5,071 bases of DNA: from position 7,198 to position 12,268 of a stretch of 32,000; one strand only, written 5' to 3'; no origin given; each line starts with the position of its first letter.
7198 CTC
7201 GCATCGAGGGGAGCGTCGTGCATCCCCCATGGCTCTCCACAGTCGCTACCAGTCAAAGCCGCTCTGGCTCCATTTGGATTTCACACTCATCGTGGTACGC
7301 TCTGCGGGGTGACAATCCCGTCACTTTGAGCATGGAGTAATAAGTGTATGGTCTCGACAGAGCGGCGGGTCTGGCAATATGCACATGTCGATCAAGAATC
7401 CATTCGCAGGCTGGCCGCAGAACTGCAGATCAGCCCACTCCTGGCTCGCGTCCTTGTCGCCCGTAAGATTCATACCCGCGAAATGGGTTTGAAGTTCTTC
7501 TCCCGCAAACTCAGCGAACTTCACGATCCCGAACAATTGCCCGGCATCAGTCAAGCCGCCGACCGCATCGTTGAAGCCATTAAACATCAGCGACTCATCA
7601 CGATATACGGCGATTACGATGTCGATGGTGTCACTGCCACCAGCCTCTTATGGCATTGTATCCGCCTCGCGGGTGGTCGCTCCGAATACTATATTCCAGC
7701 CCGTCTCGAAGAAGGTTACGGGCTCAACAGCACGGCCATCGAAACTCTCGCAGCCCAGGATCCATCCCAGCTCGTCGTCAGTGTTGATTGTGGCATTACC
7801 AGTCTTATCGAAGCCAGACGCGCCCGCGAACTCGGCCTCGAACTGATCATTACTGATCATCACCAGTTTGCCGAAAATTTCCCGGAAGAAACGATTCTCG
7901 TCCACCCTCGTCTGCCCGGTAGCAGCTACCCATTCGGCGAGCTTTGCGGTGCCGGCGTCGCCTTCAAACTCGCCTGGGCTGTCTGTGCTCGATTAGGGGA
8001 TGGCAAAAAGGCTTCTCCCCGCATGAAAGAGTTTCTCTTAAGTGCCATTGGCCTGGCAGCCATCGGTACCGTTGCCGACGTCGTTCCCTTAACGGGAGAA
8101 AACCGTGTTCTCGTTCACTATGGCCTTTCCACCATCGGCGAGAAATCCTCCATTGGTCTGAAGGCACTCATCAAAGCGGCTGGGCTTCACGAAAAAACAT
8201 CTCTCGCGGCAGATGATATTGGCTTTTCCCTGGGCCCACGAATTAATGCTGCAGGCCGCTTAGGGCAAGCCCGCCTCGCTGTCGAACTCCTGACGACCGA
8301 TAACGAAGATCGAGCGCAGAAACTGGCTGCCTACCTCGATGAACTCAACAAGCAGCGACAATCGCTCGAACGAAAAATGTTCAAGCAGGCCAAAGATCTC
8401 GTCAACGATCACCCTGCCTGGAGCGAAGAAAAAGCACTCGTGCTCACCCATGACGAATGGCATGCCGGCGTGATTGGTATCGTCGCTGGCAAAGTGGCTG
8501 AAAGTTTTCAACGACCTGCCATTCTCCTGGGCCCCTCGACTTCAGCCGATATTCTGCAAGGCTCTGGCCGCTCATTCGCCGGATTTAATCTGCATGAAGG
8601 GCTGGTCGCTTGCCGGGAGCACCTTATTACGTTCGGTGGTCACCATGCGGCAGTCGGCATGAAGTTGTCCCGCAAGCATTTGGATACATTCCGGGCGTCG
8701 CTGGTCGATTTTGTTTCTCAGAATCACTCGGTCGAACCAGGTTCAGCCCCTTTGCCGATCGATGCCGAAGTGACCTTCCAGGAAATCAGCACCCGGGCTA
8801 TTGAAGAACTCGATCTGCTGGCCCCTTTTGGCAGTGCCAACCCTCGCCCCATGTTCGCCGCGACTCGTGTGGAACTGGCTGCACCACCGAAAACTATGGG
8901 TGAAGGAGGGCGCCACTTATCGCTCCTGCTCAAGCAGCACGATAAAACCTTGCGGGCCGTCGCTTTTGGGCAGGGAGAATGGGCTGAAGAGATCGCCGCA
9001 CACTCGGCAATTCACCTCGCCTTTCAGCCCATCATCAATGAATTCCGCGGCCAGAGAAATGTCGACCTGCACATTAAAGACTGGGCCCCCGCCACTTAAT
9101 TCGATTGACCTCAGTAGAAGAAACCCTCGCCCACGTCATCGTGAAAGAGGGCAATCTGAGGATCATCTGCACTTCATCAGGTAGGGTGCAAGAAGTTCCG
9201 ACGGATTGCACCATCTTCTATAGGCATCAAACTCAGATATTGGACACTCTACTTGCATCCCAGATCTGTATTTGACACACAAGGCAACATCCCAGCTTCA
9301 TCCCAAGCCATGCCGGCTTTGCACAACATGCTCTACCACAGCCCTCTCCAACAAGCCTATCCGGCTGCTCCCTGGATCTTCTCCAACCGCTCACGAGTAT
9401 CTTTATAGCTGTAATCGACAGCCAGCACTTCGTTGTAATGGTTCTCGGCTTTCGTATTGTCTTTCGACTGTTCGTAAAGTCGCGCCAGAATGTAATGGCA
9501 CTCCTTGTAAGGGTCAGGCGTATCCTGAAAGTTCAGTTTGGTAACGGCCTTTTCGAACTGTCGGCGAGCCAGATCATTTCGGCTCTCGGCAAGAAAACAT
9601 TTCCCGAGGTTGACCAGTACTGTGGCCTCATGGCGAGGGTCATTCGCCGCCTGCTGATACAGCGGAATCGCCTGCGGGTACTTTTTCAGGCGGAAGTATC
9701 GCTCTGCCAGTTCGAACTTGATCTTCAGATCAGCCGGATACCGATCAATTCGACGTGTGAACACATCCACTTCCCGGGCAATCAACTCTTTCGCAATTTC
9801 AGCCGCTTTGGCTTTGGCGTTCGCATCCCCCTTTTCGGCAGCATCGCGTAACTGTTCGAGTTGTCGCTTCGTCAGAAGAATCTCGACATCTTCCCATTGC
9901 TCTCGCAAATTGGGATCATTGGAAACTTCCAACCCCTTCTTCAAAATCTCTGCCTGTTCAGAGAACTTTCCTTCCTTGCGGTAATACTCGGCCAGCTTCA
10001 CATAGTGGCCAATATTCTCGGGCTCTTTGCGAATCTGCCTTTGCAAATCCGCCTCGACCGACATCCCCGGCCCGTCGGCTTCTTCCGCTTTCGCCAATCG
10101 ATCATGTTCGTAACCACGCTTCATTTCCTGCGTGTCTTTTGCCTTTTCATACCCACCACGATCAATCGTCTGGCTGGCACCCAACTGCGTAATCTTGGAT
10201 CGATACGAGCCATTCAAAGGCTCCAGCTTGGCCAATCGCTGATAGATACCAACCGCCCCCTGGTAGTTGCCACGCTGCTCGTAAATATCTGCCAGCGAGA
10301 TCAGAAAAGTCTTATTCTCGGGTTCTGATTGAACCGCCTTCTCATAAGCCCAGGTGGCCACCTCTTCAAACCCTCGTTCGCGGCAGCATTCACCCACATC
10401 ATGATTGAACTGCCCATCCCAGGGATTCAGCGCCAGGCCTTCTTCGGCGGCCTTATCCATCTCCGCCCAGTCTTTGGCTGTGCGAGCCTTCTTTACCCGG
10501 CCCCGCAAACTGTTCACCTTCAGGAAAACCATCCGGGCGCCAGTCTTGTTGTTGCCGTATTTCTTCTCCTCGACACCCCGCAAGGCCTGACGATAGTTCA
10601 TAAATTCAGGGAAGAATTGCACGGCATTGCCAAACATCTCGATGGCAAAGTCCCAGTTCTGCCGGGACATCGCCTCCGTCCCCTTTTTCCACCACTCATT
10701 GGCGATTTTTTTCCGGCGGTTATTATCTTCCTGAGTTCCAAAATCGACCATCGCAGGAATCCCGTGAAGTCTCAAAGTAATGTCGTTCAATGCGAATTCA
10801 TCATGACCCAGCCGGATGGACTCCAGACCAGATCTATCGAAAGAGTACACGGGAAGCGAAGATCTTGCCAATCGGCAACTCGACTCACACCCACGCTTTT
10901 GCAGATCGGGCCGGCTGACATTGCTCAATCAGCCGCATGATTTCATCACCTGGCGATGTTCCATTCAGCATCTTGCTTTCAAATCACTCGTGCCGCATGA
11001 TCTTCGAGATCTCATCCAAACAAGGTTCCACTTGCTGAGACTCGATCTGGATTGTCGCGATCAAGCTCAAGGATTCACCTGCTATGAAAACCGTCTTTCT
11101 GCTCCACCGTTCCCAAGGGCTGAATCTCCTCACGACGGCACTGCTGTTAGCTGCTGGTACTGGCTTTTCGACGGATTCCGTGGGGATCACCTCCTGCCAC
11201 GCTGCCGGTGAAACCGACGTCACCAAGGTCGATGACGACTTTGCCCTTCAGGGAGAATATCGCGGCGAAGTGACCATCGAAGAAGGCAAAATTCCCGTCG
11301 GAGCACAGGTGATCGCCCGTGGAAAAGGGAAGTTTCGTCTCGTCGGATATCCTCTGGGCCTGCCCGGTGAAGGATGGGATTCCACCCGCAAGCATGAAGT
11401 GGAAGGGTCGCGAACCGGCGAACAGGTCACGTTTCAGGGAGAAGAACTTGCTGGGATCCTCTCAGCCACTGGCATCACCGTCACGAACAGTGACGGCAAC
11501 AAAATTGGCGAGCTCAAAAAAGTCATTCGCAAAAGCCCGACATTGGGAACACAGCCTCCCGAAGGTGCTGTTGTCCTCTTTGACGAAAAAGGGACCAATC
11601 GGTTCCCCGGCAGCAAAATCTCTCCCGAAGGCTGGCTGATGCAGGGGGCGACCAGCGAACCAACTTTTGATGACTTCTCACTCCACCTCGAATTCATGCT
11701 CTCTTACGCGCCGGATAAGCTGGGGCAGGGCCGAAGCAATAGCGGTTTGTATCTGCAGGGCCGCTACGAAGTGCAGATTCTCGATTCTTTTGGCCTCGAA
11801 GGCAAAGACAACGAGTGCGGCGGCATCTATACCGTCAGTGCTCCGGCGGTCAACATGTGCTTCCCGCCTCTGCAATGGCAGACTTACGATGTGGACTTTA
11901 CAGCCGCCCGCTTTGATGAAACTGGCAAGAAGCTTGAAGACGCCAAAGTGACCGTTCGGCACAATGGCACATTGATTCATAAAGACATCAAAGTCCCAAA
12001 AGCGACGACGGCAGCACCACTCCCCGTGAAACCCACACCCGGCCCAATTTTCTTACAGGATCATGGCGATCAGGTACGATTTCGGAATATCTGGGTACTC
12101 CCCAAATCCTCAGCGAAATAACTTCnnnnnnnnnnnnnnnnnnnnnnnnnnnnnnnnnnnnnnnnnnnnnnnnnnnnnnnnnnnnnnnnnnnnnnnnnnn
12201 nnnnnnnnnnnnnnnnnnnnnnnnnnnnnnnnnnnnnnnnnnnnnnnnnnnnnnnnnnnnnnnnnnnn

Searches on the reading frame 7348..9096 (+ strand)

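Call 73: search_protein_families(library=pfam, proteins=[window:7348-9096:+], max_evalue=0.0001)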
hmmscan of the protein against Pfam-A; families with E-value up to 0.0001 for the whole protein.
window:7348-9096:+ (583 aa): 3 families
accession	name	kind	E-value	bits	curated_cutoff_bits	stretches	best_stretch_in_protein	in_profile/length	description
PF17768.7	RecJ_OB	-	2.5e-29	101.9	27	1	471-578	1-107/107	RecJ OB domain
PF01368.27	DHH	-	7.5e-22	78.4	28.1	1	84-234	2-125/125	DHH family, N-terminal domain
PF02272.25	DHHA1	-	1.2e-10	42.1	25.9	1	362-457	3-101/102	DHHA1 domain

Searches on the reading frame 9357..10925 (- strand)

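Call 73: search_protein_families(library=pfam, proteins=[window:9357-10925:-], max_evalue=0.0001)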
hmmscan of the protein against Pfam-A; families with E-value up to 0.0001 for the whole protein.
window:9357-10925:- (522 aa): 15 families
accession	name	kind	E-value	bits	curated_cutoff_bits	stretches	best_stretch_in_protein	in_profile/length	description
PF07719.23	TPR_2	-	2.1e-18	65.3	27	0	208-238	4-34/34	Tetratricopeptide repeat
PF13424.12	TPR_12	-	4.6e-15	56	30.1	1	434-503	3-74/77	Tetratricopeptide repeat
PF13432.12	TPR_16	-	6.9e-15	55.6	32.7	0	193-234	19-60/65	Tetratricopeptide repeat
PF13428.12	TPR_14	-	2.4e-14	52.9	23.5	0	208-240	4-36/44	Tetratricopeptide repeat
PF13176.12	TPR_7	-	7.2e-13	48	27.9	0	208-233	2-27/36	Tetratricopeptide repeat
PF00515.34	TPR_1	-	1.1e-11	44.5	27.8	0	476-504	3-31/34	Tetratricopeptide repeat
PF14559.12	TPR_19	-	1.7e-11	44.7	25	0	193-247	13-67/68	Tetratricopeptide repeat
PF13181.12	TPR_8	-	2.4e-09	37.1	25.7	0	476-504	3-31/34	Tetratricopeptide repeat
PF12895.13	ANAPC3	-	3e-08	34.3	27.2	0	192-234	10-51/82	Anaphase-promoting complex, cyclosome, subunit 3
PF13431.12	TPR_17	-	1.1e-07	32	24.4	0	193-224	1-32/34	Tetratricopeptide repeat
PF23914.1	TPR_CcmH_CycH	-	7.7e-06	26.3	42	0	188-238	67-120/158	Cytochrome c-type biogenesis protein H TPR domain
PF14938.12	SNAP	-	1e-05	25.6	25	0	416-500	97-181/282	Soluble NSF attachment protein, SNAP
PF13374.12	TPR_10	-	4.3e-05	23.8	27.5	0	208-230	5-27/42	Tetratricopeptide repeat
PF14561.12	TPR_20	-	4.4e-05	24.2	25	0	193-225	10-42/90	Tetratricopeptide repeat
PF13174.12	TPR_6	-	5.1e-05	24.1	26.3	0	211-236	6-31/33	Tetratricopeptide repeat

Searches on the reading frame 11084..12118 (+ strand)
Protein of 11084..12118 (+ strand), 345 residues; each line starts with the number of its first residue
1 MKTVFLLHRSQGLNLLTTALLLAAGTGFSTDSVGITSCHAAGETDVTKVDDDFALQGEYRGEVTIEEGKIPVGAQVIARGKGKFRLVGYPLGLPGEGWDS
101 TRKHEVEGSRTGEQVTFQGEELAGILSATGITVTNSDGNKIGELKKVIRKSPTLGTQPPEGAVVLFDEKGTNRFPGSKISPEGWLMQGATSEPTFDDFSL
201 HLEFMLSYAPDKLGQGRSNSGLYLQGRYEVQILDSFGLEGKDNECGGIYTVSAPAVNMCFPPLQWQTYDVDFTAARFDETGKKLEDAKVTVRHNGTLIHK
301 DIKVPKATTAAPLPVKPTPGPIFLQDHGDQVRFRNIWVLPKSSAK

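Call 73: search_protein_families(library=pfam, proteins=[window:11084-12118:+], max_evalue=0.0001)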
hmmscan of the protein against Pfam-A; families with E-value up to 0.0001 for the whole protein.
window:11084-12118:+ (345 aa): 1 family
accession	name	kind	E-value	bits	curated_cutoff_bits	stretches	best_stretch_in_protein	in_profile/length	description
PF06439.18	3keto-disac_hyd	-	2.8e-32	112.7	26.8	1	189-338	45-186/187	3-keto-disaccharide hydrolase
